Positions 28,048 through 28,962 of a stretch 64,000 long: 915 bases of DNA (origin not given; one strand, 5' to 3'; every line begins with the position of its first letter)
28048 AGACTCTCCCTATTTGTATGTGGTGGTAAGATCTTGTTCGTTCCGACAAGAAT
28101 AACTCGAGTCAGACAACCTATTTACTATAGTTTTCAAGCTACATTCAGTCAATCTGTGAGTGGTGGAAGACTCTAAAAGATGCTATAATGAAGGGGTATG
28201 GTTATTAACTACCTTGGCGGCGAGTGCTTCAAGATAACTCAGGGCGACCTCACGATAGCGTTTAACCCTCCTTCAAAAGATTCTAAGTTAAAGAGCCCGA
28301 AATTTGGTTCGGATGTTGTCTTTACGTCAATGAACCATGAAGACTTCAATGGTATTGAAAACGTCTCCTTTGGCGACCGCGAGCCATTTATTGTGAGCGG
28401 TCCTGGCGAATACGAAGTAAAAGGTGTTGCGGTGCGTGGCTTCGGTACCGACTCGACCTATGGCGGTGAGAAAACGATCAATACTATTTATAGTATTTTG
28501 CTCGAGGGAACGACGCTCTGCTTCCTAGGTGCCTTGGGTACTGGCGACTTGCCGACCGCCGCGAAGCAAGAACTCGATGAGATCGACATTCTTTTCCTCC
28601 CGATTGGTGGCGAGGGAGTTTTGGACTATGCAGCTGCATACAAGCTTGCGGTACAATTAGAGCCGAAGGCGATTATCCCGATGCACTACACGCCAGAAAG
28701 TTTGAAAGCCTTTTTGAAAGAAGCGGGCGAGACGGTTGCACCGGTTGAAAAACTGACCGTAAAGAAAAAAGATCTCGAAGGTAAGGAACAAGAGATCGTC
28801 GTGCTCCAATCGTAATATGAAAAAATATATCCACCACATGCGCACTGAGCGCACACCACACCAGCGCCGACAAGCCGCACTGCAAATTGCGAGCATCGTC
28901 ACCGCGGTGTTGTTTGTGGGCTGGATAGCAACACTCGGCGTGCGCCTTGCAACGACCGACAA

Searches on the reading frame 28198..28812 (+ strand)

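Call 15: search_protein_families(library=pfam, proteins=[window:28198-28812:+], max_evalue=0.001)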
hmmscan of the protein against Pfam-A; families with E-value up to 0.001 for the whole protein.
window:28198-28812:+ (205 aa): 2 families
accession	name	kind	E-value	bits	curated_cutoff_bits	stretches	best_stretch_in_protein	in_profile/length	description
PF13483.12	Lactamase_B_3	-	3.1e-27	96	24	1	3-163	2-160/160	Beta-lactamase superfamily domain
PF12706.13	Lactamase_B_2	-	4.4e-05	23.6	27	1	46-164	80-200/200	Beta-lactamase superfamily domain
